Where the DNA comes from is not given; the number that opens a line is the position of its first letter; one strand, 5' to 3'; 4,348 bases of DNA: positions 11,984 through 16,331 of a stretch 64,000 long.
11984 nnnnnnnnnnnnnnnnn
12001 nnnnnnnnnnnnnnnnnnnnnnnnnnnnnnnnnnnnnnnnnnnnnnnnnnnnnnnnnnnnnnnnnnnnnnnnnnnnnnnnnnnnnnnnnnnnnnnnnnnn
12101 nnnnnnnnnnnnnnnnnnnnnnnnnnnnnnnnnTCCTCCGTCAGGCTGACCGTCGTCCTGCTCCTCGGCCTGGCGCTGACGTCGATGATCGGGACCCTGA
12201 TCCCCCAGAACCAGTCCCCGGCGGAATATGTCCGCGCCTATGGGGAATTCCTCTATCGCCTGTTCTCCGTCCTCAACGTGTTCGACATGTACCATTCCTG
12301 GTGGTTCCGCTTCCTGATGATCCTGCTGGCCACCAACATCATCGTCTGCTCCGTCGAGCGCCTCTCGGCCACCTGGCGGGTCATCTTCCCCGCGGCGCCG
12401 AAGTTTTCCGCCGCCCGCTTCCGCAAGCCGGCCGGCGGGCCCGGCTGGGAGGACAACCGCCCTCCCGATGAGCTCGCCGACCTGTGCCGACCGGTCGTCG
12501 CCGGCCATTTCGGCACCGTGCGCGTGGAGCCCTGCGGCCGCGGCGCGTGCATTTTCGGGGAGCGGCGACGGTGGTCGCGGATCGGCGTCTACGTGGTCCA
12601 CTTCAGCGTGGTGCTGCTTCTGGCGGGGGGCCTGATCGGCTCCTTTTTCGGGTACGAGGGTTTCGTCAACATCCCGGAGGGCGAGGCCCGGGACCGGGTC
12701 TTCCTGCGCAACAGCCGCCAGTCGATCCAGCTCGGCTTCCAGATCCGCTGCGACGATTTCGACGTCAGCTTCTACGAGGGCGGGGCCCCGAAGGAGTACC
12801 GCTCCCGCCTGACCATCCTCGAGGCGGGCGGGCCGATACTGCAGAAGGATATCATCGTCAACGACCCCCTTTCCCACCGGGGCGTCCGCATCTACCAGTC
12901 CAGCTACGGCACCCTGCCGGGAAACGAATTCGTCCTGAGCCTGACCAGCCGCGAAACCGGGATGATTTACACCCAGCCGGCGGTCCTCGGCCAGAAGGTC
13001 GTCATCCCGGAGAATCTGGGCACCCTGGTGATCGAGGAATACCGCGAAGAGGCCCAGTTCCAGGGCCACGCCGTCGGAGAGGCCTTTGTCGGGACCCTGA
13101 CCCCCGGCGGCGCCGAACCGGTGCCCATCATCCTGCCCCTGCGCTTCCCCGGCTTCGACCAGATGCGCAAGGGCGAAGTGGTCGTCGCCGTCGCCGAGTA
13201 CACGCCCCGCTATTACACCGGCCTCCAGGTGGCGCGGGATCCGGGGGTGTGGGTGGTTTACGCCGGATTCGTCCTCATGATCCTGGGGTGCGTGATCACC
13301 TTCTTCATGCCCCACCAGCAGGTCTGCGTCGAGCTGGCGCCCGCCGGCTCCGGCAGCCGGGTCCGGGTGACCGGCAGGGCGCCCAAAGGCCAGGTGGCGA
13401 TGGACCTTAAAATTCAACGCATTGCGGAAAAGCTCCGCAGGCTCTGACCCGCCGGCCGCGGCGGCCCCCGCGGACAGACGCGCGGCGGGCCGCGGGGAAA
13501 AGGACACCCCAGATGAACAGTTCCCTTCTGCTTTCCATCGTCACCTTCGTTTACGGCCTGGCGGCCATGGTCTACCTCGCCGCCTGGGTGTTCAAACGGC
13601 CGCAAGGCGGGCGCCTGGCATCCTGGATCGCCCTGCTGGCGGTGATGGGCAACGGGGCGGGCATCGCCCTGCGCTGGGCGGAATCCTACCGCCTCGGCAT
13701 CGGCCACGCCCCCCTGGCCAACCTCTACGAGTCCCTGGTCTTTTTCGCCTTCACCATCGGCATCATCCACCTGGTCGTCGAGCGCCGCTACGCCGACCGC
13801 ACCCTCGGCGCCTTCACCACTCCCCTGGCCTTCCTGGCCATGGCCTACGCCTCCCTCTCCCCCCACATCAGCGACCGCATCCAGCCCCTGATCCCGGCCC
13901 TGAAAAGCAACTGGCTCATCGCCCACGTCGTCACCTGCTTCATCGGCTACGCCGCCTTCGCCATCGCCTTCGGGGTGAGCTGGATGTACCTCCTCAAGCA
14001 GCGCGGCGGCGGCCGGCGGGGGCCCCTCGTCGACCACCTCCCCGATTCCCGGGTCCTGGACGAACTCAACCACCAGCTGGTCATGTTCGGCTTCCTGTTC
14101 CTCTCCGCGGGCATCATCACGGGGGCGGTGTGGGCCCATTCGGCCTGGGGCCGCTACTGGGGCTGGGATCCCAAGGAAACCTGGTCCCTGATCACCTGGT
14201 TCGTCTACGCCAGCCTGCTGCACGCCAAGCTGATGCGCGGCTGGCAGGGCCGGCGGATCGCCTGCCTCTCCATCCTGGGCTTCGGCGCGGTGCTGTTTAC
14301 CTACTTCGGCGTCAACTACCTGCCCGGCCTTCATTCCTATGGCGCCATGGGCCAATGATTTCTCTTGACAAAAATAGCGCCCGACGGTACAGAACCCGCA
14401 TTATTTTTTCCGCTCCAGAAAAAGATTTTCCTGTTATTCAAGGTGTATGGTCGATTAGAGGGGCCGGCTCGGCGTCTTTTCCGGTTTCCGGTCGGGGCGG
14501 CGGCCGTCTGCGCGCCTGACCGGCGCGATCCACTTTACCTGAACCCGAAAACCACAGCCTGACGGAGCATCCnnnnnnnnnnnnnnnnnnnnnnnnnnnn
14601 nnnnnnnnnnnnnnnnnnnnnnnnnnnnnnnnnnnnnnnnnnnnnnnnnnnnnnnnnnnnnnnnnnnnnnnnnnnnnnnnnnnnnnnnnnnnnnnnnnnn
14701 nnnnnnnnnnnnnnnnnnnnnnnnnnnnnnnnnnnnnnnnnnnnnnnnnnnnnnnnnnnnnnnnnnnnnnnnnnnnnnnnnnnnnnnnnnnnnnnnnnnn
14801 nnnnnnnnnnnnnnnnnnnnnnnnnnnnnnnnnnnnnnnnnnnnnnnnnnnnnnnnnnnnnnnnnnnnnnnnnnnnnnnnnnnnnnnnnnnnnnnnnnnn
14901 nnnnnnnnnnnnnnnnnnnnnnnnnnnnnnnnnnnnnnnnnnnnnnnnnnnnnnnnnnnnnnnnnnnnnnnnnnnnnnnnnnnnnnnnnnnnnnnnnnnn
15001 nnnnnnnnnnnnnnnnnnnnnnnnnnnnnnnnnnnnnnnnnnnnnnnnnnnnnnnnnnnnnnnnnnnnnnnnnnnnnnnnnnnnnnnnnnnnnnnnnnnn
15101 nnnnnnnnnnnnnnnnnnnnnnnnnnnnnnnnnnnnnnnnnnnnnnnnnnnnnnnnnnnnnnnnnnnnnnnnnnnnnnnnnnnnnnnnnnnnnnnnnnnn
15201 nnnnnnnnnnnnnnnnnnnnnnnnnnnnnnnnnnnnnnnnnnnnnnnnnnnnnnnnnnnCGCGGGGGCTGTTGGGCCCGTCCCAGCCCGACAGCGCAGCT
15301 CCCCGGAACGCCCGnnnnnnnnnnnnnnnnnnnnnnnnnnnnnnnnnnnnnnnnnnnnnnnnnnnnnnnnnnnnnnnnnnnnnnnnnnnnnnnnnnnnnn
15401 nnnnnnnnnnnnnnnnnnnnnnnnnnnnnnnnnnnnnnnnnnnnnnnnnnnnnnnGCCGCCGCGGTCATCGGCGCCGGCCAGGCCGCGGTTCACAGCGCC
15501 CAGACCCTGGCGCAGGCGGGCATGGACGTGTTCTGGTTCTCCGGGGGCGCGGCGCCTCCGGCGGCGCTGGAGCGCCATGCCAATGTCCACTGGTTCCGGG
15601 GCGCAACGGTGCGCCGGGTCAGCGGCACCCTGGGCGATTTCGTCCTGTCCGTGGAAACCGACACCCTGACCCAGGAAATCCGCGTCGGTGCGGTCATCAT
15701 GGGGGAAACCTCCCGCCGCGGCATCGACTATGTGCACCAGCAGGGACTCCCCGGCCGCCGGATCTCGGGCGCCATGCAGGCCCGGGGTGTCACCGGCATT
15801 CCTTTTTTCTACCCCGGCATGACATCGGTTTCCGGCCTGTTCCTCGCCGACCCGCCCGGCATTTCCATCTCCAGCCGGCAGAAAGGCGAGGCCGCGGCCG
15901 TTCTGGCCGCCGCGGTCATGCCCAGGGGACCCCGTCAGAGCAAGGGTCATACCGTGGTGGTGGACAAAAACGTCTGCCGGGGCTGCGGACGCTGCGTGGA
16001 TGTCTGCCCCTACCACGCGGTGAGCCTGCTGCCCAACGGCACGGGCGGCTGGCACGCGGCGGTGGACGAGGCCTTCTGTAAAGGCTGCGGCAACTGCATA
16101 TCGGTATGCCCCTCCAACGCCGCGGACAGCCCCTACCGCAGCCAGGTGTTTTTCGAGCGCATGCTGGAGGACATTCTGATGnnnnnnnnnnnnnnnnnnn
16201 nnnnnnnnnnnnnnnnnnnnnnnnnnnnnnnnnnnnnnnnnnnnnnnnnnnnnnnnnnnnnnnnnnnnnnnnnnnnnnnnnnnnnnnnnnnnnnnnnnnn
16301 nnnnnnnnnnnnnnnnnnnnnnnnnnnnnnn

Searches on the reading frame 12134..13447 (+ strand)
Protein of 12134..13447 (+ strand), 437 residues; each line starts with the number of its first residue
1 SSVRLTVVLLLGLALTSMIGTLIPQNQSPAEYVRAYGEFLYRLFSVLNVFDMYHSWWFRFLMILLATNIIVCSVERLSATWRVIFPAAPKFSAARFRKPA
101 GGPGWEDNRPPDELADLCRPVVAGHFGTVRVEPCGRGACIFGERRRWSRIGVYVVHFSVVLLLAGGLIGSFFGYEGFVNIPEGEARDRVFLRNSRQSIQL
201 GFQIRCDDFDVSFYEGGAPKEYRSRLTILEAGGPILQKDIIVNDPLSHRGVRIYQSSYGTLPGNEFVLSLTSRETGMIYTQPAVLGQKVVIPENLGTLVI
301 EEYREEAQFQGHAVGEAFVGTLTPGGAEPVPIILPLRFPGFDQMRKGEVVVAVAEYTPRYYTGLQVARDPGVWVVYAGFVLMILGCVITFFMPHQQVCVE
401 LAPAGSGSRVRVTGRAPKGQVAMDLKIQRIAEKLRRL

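Call 34: search_protein_families(library=pfam, proteins=[window:12134-13447:+], max_evalue=0.01)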
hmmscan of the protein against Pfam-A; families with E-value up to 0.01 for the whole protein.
window:12134-13447:+ (437 aa): 1 family
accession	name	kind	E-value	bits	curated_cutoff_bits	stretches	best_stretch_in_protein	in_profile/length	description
PF05140.19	ResB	-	2e-97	327.4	24.6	2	3-326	1-314/486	ResB-like family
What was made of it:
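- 12134..12135 (.): Adapter-free blunt join. Two divergent genes meet head to head with no spacer and no start codon for ResB. The ResB Pfam domain begins at profile position 1 at the third residue after the junction (call 34).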

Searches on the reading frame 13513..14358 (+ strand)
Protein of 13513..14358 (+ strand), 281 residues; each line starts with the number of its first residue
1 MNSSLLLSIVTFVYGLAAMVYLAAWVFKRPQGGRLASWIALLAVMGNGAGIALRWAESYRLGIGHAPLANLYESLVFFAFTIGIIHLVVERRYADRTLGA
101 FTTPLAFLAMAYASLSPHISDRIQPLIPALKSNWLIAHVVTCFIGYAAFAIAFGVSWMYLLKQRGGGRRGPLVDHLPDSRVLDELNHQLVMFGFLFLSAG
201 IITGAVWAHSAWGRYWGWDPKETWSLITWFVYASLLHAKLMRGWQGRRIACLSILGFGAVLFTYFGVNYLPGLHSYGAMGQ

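Call 34: search_protein_families(library=pfam, proteins=[window:13513-14358:+], max_evalue=0.01)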
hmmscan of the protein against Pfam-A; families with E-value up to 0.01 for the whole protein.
window:13513-14358:+ (281 aa): 1 family
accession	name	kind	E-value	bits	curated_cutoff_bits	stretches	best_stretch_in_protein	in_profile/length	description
PF01578.25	Cytochrom_C_asm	-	5.8e-52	176.8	29.9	1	69-274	2-212/212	Cytochrome C assembly protein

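Call 36: find_encoding_contigs(protein=window:13513-14358:+, flank=6000, max_places=8)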
Protein window:13513-14358:+ (281 aa): 1 contig read that carries it; 1 place shown.
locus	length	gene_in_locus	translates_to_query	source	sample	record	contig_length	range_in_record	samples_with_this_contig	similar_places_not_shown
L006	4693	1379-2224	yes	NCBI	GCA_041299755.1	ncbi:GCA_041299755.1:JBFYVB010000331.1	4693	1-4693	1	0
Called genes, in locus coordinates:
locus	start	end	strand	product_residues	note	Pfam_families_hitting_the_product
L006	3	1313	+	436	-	?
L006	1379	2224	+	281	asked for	PF01578:Cytochrom_C_asm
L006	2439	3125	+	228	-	PF02085:Cytochrom_CIII (weak), PF14522:Cytochrome_C7 (faint), PF14537:Cytochrom_c3_2 (faint), PF22113:Mtrc-MtrF_II-IV_dom (weak)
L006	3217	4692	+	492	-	?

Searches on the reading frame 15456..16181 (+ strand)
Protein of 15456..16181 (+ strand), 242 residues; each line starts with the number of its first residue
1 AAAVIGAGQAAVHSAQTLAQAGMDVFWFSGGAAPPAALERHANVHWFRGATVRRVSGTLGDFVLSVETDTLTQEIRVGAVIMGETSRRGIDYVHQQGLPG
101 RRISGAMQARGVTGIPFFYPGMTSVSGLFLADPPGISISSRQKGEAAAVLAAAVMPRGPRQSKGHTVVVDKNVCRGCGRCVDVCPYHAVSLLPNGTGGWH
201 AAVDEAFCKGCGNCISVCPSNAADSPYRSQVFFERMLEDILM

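Call 64: search_protein_families(library=pfam, proteins=[window:15456-16181:+], max_evalue=0.001)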
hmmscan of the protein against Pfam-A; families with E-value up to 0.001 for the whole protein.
window:15456-16181:+ (242 aa): 15 families
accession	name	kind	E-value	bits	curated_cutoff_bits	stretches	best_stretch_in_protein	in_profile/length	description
PF12838.12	Fer4_7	-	4.8e-15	56.2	27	2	174-222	2-52/52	4Fe-4S dicluster domain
PF00037.32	Fer4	-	3.5e-13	49.2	21.1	2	167-189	1-23/24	4Fe-4S binding domain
PF12837.12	Fer4_6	-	3.6e-12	46.1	25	2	167-188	2-23/24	4Fe-4S binding domain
PF12797.12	Fer4_2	-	2.6e-11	43.1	24.5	2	167-186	3-22/22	4Fe-4S binding domain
PF13237.11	Fer4_10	-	2.7e-11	43.7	25.5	1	167-219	2-53/53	4Fe-4S dicluster domain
PF14697.11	Fer4_21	-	7.4e-11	42.5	35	1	168-220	2-53/59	4Fe-4S dicluster domain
PF13484.11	Fer4_16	-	5.6e-09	37.1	30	1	208-228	2-21/66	4Fe-4S double cluster binding domain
PF13187.11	Fer4_9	-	6.3e-09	36.2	27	1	174-222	2-51/52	4Fe-4S dicluster domain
PF25160.1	LdpA_Fe-S-bd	-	1.3e-08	34.9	27.6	1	168-189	22-43/49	LdpA Fe-S cluster-binding domain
PF12800.12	Fer4_4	-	7.5e-07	29.4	24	1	172-186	2-16/17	4Fe-4S binding domain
PF12798.12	Fer4_3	-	1e-06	29.5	27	0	174-188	1-15/15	4Fe-4S binding domain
PF17179.9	Fer4_22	-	4.6e-06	27.8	27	0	167-186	74-93/95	4Fe-4S dicluster domain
PF13534.11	Fer4_17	-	5.2e-05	24.1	22.2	0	174-188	2-16/61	4Fe-4S dicluster domain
PF13459.11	Fer4_15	-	0.00037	21.6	22.4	0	167-185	1-19/66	4Fe-4S single cluster domain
PF13370.11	Fer4_13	-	0.0009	20.3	24.5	0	203-223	1-21/58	4Fe-4S single cluster domain of Ferredoxin I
